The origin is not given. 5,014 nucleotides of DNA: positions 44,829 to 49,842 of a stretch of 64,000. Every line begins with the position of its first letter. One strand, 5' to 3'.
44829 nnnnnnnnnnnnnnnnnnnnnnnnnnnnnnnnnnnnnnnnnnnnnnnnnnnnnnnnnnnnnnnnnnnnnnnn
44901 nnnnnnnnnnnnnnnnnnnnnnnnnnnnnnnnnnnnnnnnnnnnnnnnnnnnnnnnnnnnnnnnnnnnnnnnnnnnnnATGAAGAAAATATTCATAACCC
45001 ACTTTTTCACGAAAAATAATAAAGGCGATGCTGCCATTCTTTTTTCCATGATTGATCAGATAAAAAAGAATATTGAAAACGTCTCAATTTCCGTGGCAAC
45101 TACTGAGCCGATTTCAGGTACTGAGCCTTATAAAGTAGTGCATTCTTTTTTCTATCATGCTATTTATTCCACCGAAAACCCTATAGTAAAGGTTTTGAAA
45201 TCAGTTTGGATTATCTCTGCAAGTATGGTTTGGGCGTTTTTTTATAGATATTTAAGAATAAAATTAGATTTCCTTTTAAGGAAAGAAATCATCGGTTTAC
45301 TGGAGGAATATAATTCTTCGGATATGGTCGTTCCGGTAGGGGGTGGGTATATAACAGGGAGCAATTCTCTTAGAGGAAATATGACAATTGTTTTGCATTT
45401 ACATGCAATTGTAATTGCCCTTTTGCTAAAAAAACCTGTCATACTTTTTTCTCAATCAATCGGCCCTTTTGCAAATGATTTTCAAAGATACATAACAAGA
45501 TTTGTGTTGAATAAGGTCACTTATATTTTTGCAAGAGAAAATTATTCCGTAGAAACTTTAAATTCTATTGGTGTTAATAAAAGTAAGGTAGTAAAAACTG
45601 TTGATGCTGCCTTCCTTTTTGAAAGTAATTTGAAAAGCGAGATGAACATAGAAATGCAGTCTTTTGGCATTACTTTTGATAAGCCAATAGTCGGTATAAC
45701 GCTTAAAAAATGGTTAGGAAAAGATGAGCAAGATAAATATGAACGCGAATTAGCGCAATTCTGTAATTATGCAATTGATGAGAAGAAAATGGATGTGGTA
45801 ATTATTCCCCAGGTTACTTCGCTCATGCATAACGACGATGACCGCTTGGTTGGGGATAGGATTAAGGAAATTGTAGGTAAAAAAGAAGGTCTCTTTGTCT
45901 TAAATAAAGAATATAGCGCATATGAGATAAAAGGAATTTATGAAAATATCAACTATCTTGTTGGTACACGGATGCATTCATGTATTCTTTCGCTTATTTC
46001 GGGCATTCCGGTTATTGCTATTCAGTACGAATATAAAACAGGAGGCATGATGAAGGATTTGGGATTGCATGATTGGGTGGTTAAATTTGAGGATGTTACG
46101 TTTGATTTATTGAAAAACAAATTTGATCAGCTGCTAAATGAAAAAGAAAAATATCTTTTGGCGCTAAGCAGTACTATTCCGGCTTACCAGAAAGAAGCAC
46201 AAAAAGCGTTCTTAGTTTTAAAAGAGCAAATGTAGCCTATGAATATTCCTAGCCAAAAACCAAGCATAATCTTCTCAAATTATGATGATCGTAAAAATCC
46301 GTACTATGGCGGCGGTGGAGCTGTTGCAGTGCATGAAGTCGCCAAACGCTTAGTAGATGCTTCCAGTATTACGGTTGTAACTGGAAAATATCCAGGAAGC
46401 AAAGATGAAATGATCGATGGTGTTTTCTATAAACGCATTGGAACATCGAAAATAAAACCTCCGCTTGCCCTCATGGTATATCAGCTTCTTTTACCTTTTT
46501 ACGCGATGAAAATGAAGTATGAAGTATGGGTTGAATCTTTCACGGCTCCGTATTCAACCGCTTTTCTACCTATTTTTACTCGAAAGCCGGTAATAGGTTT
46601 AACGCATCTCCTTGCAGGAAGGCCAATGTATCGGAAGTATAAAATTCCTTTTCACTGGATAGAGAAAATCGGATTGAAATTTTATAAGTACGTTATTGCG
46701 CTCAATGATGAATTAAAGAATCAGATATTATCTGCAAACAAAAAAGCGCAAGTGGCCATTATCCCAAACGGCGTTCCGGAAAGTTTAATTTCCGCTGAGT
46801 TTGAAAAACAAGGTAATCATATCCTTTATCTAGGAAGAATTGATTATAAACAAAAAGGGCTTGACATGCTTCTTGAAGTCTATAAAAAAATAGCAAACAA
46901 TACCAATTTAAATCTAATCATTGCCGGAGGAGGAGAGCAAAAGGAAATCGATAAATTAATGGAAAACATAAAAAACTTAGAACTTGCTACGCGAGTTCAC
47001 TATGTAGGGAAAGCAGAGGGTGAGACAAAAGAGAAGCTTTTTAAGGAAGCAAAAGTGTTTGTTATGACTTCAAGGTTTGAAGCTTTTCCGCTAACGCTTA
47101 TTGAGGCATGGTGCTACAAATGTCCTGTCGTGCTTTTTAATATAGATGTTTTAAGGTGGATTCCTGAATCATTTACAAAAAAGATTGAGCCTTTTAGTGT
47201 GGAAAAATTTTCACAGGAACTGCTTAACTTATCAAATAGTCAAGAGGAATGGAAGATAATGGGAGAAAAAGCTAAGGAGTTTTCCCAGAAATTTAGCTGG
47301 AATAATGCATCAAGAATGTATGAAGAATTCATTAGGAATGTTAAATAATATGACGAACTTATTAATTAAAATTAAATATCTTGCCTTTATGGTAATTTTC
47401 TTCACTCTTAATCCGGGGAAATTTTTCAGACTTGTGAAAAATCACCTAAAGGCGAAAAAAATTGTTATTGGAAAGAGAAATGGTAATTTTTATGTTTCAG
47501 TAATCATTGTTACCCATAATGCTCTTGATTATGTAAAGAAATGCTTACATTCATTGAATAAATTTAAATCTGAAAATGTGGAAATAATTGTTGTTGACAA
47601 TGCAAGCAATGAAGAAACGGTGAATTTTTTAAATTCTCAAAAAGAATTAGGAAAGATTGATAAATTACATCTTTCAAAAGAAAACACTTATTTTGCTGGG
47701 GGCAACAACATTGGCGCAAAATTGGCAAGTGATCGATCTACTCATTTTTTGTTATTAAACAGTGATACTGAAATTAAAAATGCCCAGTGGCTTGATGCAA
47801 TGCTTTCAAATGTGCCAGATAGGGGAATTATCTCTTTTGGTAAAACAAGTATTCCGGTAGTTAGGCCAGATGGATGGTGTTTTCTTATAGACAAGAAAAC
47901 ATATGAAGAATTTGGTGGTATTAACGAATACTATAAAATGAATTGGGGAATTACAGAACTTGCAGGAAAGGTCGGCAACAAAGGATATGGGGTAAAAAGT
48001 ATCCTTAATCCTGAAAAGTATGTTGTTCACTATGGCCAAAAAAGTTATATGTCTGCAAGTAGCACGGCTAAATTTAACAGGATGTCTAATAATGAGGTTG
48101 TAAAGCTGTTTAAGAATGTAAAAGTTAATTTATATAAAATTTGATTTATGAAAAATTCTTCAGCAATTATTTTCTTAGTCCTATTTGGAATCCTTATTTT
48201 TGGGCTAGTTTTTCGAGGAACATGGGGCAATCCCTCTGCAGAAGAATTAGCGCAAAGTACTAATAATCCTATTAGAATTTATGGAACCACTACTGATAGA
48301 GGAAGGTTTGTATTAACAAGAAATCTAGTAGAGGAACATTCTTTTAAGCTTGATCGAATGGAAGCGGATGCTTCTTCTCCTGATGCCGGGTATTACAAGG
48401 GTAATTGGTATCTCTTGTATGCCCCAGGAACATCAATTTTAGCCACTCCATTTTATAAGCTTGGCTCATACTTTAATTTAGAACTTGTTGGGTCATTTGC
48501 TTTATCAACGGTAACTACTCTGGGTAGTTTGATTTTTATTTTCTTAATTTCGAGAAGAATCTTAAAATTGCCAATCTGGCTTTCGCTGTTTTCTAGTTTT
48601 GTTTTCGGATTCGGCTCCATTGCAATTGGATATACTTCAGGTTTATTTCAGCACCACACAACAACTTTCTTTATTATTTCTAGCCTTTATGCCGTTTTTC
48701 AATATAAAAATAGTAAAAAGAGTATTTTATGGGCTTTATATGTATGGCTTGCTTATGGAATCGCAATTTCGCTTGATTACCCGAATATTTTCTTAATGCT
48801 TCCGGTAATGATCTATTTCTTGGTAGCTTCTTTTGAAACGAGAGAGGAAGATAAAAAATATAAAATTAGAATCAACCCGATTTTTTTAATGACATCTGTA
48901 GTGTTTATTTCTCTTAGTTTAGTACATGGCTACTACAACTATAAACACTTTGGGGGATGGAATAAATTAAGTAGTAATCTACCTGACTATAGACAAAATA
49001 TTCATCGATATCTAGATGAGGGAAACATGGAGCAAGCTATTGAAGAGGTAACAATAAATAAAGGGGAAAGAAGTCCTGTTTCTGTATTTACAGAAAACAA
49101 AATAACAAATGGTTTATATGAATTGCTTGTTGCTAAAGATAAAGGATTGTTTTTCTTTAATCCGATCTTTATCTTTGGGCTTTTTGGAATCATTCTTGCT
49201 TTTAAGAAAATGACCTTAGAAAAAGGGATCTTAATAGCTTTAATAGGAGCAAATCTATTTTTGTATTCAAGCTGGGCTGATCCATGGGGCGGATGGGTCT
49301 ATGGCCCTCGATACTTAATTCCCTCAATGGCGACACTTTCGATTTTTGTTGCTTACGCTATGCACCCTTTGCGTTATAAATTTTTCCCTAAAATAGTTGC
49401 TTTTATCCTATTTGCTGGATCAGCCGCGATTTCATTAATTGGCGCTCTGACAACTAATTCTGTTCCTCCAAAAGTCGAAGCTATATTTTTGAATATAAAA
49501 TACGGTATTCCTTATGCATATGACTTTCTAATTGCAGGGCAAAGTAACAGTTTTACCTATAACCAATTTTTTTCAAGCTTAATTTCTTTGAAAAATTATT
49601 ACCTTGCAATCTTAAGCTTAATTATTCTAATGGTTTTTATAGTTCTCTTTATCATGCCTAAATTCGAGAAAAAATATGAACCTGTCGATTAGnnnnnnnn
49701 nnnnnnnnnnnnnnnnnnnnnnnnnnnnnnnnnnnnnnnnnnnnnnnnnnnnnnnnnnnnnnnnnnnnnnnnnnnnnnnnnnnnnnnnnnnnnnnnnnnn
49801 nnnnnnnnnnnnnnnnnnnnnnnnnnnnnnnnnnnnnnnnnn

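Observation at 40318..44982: Single 1554-aa polypeptide fusing two GT2 glycosyltransferases, a Wzx-like flippase and a GT4 glycosyltransferase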

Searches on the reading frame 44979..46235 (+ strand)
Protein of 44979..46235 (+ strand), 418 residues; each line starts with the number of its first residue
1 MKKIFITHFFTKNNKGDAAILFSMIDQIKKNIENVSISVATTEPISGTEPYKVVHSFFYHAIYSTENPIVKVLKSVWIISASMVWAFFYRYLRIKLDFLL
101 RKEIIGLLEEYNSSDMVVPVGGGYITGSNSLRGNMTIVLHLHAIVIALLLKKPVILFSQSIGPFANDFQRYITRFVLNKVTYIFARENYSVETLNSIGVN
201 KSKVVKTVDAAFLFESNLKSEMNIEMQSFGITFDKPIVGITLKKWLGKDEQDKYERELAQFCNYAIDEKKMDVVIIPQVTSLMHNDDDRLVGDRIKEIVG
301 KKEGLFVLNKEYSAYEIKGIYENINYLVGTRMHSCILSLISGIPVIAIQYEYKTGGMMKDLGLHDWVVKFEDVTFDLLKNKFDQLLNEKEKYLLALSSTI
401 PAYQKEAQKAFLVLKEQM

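Call 8: search_protein_families(library=pfam, proteins=[window:44979-46235:+], max_evalue=0.001)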
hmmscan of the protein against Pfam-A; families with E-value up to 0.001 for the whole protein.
window:44979-46235:+ (418 aa): 1 family
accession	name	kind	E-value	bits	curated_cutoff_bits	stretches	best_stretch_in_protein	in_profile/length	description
PF04230.19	PS_pyruv_trans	-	2.8e-41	142.7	25.3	1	14-351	1-279/280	Polysaccharide pyruvyl transferase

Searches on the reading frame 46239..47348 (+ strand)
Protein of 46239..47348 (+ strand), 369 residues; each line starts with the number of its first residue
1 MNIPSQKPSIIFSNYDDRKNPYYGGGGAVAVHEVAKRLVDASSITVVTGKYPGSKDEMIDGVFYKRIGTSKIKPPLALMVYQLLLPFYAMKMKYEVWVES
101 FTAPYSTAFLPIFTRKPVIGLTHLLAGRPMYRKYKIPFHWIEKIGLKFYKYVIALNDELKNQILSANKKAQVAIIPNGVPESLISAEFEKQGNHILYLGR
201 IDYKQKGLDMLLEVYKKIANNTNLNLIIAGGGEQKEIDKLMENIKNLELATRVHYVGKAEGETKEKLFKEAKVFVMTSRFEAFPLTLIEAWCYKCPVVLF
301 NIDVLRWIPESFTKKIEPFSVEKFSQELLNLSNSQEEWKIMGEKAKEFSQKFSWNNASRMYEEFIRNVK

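Call 8: search_protein_families(library=pfam, proteins=[window:46239-47348:+], max_evalue=0.001)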
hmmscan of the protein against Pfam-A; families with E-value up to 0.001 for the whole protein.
window:46239-47348:+ (369 aa): 4 families
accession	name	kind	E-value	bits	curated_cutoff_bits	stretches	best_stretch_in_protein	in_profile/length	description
PF00534.26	Glycos_transf_1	-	1.7e-26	93.2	26.4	1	188-347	11-171/172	Glycosyl transferases group 1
PF13692.12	Glyco_trans_1_4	-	1e-22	81.4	27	1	193-331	2-139/142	Glycosyl transferases group 1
PF20706.3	GT4-conflict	-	1.5e-11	44.4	26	1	155-299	157-310/385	Family 4 Glycosyltransferase in conflict systems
PF13439.12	Glyco_transf_4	-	5.1e-09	36.8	28.5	1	25-180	2-167/170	Glycosyltransferase Family 4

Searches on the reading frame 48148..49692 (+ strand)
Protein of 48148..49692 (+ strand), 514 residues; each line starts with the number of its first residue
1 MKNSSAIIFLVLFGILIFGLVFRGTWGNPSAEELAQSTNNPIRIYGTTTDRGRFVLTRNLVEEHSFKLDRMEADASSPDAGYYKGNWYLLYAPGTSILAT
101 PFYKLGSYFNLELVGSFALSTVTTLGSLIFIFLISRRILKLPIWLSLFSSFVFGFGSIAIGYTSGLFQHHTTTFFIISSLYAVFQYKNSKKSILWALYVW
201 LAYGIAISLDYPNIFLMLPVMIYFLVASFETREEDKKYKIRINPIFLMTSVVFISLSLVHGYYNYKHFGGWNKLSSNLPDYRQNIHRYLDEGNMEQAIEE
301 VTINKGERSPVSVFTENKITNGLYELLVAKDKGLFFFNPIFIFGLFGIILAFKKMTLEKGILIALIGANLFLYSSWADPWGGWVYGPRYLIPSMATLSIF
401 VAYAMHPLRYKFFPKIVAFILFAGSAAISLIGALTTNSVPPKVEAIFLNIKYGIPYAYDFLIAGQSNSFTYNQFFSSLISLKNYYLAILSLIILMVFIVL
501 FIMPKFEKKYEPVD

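Call 8: search_protein_families(library=pfam, proteins=[window:48148-49692:+], max_evalue=0.001)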
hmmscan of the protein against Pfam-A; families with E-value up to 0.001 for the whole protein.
window:48148-49692:+ (514 aa): 1 family
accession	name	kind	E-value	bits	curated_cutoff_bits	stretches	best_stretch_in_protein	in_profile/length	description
PF24677.1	DUF7657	-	6.4e-06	25.6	26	1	122-265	120-264/401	Domain of unknown function (DUF7657)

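Call 32: search_protein_families(library=pfam, proteins=[window:48148-49692:+], max_evalue=1)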
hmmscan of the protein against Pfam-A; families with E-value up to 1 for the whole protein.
window:48148-49692:+ (514 aa): 2 families
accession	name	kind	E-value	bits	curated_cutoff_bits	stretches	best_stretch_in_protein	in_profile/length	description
PF24677.1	DUF7657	-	6.4e-06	25.6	26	1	122-265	120-264/401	Domain of unknown function (DUF7657)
PF13239.11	2TM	-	0.029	14.9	24.8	1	167-218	13-62/79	2TM domain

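Call 38: search_protein_families(library=ncbifam, proteins=[window:48148-49692:+], max_evalue=0.01)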
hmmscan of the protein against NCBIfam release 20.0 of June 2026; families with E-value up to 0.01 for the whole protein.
window:48148-49692:+ (514 aa): 1 family
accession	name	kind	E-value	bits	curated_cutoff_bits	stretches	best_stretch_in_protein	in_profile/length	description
NF047440.1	LA3751_2_3_fam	subfamily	4.4e-07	29.1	200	2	320-430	267-383/460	LA_3751/LA_3752 family putative glycosyltransferase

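Call 79: find_homologous_proteins(query=window:48148-49689:+, max_evalue=0.00001)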
Query window:48148-49689:+ (514 aa): 192 proteins with E <= 0.00001 among 8000 candidates; the best 120 are listed.
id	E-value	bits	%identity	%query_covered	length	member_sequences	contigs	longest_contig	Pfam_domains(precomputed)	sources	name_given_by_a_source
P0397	0.0e+0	1137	100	100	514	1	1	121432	PF24677.2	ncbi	-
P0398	3.8e-167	576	51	99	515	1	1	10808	-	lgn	-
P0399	2.8e-165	569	51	99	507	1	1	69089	-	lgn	-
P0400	2.8e-155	536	49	99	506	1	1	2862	-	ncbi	-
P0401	5.0e-154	532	49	100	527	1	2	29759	-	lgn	-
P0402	1.9e-153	530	49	96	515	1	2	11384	-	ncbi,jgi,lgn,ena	-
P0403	4.8e-150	519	47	98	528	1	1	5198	-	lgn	-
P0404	6.4e-150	519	48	98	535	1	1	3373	-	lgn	-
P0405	2.9e-148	513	48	99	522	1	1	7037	-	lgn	-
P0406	3.0e-148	513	46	98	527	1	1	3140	-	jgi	jgi:hypothetical protein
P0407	4.3e-148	513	47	99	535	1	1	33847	-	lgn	-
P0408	1.2e-147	511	47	99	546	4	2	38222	-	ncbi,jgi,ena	-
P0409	1.6e-145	504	48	99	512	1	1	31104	-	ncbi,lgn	-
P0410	5.8e-141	489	45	99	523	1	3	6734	-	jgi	jgi:hypothetical protein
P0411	8.6e-141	489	44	99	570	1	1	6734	-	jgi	jgi:hypothetical protein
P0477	8.5e-121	423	41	99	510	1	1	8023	PF13231.13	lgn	-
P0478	9.6e-121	423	43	97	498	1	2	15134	PF13231.13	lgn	-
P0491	2.8e-118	414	39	99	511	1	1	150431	PF13231.13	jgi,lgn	-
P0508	2.4e-113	398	39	99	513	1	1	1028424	PF13231.13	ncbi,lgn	-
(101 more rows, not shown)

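Call 83: search_solved_structures(query=A6, max_evalue=1)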
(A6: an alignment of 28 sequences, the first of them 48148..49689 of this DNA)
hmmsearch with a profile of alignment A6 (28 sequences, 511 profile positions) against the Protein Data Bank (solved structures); distinct sequences matched with E-value up to 1: 2.
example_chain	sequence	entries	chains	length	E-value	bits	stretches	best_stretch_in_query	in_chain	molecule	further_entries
3afl_A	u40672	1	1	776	0.54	12.1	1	370-397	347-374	Oligo alginate lyase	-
3a0o_A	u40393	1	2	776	0.54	12.1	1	370-397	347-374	Oligo alginate lyase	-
